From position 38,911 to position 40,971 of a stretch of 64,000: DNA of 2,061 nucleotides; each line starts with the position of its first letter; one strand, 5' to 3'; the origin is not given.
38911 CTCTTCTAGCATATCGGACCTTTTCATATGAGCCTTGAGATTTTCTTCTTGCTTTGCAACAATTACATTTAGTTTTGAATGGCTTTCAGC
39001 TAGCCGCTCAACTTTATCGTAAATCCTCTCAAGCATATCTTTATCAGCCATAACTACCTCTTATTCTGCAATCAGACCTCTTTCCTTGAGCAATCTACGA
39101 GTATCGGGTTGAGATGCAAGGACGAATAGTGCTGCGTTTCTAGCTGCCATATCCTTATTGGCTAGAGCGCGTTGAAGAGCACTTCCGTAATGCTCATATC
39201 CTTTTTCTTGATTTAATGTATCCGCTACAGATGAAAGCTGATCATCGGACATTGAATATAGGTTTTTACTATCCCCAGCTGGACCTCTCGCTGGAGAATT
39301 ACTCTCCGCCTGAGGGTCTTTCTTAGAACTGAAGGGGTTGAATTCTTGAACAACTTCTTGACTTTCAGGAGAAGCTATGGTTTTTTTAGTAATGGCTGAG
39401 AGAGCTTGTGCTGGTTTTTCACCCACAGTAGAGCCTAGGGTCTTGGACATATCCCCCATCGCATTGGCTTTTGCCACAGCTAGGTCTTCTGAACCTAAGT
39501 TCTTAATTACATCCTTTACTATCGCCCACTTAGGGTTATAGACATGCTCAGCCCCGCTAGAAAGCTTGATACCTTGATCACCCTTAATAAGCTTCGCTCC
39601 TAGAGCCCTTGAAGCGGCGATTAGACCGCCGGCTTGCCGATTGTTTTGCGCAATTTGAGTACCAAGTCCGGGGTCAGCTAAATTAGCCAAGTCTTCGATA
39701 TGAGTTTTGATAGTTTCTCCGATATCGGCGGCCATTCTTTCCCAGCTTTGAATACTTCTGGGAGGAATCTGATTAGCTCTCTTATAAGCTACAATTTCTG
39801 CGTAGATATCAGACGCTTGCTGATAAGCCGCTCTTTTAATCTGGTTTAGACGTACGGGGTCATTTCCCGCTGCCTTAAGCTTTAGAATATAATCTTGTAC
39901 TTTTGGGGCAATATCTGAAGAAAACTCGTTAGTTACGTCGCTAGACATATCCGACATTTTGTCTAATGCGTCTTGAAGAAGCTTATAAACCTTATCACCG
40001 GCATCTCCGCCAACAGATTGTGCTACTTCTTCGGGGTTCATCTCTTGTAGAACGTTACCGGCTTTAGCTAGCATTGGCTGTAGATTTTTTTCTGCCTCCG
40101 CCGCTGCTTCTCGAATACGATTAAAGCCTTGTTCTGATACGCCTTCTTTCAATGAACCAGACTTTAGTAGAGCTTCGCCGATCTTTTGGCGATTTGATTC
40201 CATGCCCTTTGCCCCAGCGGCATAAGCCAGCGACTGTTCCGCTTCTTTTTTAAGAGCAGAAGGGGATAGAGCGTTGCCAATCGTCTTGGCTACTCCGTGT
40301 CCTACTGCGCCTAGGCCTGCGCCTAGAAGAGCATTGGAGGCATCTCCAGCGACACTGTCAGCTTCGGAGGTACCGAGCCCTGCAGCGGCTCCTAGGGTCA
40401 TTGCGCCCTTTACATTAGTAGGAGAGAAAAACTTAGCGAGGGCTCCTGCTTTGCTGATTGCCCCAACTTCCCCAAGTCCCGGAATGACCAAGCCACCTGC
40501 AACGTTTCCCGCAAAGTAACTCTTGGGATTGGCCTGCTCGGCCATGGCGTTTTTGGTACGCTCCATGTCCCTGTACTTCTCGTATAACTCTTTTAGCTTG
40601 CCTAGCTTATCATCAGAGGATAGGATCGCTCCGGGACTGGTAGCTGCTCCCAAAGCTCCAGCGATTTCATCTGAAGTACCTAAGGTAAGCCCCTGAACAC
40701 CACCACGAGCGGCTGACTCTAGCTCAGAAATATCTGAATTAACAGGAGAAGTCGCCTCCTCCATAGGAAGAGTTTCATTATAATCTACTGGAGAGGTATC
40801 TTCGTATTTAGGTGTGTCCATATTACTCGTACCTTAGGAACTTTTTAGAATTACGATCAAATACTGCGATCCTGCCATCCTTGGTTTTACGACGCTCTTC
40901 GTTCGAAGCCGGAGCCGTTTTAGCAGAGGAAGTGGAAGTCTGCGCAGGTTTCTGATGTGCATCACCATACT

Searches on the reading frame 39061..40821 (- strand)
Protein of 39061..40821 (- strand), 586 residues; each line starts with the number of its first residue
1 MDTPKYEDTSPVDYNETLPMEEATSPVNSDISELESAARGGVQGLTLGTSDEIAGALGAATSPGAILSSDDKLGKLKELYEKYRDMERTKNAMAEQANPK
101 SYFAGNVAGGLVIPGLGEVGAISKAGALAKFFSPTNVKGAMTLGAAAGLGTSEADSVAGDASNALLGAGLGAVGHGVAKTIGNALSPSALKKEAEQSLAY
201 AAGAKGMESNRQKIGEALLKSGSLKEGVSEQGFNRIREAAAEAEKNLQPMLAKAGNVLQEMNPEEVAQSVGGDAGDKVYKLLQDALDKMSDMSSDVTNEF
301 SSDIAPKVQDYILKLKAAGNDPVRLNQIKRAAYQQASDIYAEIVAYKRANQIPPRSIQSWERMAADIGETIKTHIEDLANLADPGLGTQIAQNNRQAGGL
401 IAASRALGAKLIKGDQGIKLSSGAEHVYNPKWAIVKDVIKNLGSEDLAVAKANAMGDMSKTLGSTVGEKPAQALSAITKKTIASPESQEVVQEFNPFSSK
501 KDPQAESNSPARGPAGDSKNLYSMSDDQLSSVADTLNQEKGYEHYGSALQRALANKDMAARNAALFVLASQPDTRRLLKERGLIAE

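Call 10: search_protein_families(library=phrogs, proteins=[window:39061-40821:-])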
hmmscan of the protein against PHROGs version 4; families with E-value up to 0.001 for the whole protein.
window:39061-40821:- (586 aa): 1 family
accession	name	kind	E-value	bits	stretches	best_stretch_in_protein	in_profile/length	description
phrog_5880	-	unknown function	1.7e-14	54.4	1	20-298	39-271/661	-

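Call 30: search_protein_families(library=pfam, max_evalue=1, proteins=[window:39061-40821:-])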
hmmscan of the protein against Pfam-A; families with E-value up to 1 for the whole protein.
window:39061-40821:- (586 aa): 3 families
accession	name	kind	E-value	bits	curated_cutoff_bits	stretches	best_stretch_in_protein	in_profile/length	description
PF19493.4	Trypco1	-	0.05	14.6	24.6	0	221-267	19-66/98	Trypsin-co-occurring domain 1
PF20072.4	DUF6468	-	0.17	12.5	26.9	0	230-261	23-54/76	Domain of unknown function (DUF6468)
PF18859.6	acVLRF1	-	0.18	12.5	27.1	1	204-293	18-102/130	Actinobacteria/chloroflexi VLRF1 release factor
